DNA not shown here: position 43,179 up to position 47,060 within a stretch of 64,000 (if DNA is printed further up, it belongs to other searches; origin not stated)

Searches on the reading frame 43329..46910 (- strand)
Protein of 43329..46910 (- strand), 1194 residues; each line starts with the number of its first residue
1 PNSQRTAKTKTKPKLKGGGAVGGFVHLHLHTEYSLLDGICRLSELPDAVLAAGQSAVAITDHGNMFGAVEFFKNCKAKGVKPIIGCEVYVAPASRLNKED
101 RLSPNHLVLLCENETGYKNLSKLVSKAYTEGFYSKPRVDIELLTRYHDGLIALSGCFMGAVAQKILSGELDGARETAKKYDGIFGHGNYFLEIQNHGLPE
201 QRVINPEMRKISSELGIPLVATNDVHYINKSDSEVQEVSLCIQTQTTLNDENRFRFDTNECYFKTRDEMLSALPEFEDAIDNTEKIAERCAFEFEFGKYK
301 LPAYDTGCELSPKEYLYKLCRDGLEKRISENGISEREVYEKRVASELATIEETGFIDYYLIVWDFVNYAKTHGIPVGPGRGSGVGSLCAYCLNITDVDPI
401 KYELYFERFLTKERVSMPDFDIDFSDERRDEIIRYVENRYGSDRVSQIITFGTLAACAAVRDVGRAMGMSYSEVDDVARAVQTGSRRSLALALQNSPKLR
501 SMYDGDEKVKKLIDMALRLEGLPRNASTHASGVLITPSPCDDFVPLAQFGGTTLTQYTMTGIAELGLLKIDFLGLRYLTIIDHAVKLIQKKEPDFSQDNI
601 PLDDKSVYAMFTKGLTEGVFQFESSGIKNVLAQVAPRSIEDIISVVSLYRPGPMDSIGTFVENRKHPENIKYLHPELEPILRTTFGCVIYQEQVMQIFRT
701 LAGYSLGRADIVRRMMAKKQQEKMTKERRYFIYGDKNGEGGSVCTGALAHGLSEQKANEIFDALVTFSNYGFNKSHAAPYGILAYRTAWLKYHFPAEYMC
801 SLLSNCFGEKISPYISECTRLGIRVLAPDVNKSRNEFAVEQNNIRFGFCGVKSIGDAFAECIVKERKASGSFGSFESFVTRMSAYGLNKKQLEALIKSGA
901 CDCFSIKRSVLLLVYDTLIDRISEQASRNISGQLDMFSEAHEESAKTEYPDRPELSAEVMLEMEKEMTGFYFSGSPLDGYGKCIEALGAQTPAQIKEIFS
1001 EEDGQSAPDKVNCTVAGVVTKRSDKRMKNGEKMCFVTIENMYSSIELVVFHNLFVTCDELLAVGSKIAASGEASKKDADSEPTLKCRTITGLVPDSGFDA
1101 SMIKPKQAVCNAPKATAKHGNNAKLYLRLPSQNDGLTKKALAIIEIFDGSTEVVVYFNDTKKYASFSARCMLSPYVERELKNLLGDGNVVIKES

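Call 71: search_protein_families(library=pfam, proteins=[window:43329-46910:-], max_evalue=0.001)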
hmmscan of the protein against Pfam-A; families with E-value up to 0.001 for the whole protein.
window:43329-46910:- (1194 aa): 5 families
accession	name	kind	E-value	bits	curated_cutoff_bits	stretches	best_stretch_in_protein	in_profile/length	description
PF07733.18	DNA_pol3_alpha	-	3.3e-94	315.8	23.9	1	314-574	1-260/260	Bacterial DNA polymerase III alpha NTPase domain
PF02811.25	PHP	-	2.7e-57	194.1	26.4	1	26-196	1-164/164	PHP domain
PF17657.6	DNA_pol3_finger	-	1.1e-56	191.2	22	1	578-735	2-162/166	Bacterial DNA polymerase III alpha subunit finger domain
PF14579.12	HHH_6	-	1.8e-26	92.6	25.6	1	822-909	1-88/90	Helix-hairpin-helix motif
PF01336.31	tRNA_anti-codon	-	6e-10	39.4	27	1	1014-1089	2-72/75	OB-fold nucleic acid binding domain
